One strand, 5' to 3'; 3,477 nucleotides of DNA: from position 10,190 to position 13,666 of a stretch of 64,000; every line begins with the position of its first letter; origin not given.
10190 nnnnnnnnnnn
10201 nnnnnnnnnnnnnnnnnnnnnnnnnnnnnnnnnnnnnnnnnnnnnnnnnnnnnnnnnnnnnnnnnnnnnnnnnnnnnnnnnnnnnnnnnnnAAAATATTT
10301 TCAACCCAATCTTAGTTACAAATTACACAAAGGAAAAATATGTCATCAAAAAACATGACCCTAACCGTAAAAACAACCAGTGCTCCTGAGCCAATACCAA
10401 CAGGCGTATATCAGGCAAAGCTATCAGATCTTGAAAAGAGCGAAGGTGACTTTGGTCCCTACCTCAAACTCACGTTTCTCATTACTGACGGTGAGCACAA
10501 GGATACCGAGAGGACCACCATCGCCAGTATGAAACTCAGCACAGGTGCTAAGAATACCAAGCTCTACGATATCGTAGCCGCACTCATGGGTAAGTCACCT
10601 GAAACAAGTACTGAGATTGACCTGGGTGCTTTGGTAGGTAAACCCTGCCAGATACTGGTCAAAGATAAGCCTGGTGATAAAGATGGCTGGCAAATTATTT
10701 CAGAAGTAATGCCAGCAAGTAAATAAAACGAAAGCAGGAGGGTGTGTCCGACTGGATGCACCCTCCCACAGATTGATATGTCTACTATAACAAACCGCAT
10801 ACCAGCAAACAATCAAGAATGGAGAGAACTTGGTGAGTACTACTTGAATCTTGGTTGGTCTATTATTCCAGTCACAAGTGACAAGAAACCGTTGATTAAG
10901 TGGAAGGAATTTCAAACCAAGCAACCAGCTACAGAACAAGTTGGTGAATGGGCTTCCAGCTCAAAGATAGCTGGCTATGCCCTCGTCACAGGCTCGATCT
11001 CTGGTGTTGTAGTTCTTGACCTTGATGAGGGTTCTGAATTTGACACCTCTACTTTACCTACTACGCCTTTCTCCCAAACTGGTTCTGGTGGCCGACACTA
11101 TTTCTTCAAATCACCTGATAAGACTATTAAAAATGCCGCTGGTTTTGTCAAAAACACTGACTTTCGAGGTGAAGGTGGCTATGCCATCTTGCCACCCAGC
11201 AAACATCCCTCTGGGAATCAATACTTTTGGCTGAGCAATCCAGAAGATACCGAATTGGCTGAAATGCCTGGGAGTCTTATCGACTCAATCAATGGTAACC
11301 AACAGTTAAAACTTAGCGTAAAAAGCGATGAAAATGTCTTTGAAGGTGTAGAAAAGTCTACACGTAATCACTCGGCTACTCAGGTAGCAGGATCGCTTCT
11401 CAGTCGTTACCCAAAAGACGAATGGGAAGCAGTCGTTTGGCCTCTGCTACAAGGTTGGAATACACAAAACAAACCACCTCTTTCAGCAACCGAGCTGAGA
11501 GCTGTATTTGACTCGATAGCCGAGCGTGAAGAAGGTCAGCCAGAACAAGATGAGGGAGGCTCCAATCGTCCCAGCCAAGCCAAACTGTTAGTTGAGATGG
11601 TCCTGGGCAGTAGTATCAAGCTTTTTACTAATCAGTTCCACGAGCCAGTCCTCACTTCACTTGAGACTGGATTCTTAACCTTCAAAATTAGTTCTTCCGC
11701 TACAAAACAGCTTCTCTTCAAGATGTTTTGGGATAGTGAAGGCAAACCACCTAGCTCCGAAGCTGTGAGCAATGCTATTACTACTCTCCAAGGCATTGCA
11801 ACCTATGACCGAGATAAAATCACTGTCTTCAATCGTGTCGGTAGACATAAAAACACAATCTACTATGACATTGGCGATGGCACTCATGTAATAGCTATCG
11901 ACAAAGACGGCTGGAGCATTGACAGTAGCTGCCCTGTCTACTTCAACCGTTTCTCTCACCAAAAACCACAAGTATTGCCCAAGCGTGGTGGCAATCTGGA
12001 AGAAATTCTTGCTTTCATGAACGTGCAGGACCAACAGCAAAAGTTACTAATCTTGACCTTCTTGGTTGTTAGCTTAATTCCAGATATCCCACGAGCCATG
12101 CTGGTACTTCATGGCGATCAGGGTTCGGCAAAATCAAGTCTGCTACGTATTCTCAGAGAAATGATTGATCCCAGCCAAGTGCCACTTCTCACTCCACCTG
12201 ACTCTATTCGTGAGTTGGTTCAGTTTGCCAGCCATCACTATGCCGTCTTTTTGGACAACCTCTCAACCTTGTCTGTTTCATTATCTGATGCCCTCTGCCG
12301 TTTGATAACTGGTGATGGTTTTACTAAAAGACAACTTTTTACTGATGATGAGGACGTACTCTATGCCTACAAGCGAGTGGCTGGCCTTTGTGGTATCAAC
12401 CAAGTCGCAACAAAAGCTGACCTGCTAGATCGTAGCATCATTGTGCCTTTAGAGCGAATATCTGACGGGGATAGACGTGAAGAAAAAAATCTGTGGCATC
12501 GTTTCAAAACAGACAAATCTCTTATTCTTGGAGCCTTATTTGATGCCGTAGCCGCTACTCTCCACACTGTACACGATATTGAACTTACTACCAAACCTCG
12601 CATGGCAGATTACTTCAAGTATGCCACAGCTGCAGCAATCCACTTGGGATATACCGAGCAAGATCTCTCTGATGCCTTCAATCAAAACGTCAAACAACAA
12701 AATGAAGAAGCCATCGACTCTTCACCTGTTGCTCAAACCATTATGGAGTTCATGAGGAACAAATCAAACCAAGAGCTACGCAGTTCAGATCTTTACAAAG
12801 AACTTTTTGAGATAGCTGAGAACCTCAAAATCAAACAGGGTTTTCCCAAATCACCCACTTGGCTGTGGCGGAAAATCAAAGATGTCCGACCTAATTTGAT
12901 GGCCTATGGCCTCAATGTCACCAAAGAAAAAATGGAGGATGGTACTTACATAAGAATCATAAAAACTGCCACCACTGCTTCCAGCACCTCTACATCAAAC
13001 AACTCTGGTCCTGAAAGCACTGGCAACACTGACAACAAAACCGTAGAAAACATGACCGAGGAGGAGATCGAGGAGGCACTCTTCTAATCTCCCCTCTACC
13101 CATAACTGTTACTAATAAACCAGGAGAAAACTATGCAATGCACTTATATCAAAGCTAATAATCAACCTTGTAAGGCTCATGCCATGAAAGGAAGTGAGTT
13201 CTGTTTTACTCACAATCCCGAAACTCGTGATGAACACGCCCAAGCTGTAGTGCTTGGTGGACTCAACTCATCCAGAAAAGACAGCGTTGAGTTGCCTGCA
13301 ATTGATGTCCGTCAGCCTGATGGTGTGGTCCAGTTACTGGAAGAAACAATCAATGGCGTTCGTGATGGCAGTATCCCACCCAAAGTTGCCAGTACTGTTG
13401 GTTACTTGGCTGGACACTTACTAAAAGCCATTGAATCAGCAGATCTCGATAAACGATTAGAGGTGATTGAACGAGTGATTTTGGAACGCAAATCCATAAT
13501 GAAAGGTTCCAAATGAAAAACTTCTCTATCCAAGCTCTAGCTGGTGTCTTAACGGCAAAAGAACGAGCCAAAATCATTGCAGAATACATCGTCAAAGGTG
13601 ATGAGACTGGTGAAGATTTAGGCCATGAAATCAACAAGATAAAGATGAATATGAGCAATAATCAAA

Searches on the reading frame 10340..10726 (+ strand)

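Call 16: search_protein_families(library=pfam, proteins=[window:10340-10726:+], max_evalue=0.01)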
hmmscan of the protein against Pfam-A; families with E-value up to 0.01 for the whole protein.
window:10340-10726:+ (128 aa): 0 families

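Call 34: search_protein_families(library=phrogs, proteins=[window:10340-10726:+], max_evalue=0.001)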
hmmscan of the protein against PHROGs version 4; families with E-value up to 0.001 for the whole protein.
window:10340-10726:+ (128 aa): 3 families
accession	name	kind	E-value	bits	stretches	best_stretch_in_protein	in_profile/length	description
phrog_378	-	DNA, RNA and nucleotide metabolism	2.3e-05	25.7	1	11-116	8-123/163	single strand DNA binding protein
phrog_3724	-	unknown function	0.00012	22.6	1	17-127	24-132/285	-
phrog_2300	-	unknown function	0.00052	20.9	1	16-54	46-87/347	-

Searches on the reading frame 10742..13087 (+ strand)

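Call 16: search_protein_families(library=pfam, proteins=[window:10742-13087:+], max_evalue=0.01)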
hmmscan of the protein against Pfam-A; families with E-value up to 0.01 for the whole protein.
window:10742-13087:+ (781 aa): 2 families
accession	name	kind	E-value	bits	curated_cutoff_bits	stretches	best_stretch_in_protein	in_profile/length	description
PF09250.16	Prim-Pol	-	4.4e-28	99.1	22.8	1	34-176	4-156/158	Bifunctional DNA primase/polymerase, N-terminal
PF08708.16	PriCT_1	-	7.8e-07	29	21.1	1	201-264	6-66/67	Primase C terminal 1 (PriCT-1)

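Call 34: search_protein_families(library=phrogs, proteins=[window:10742-13087:+], max_evalue=0.001)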
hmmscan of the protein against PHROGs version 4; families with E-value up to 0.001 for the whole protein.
window:10742-13087:+ (781 aa): 5 families
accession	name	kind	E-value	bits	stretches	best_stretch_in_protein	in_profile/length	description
phrog_1156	-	DNA, RNA and nucleotide metabolism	7.2e-21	75.4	1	20-188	6-196/855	DNA primase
phrog_695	-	DNA, RNA and nucleotide metabolism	2.7e-18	67.1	1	33-271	14-276/704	DNA polymerase/primase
phrog_906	-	DNA, RNA and nucleotide metabolism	8.4e-09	35.7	1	111-234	171-284/872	DNA polymerase/primase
phrog_19930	-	DNA, RNA and nucleotide metabolism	3.1e-08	33.4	1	23-130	6-128/865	DNA polymerase/primase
phrog_5852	-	DNA, RNA and nucleotide metabolism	1.8e-07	31.8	1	66-168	125-232/242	DNA polymerase/primase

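Call 37: search_protein_families(library=padloc, proteins=[window:10742-13087:+], max_evalue=0.001)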
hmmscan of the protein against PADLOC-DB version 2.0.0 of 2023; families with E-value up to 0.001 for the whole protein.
window:10742-13087:+ (781 aa): 0 families

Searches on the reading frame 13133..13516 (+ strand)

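Call 16: search_protein_families(library=pfam, proteins=[window:13133-13516:+], max_evalue=0.01)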
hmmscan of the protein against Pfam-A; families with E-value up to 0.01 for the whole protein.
window:13133-13516:+ (127 aa): 0 families

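Call 34: search_protein_families(library=phrogs, proteins=[window:13133-13516:+], max_evalue=0.001)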
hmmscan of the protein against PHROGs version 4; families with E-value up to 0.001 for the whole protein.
window:13133-13516:+ (127 aa): 1 family
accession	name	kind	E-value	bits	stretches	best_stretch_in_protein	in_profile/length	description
phrog_9747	-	unknown function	0.00096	20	0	60-118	86-144/147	-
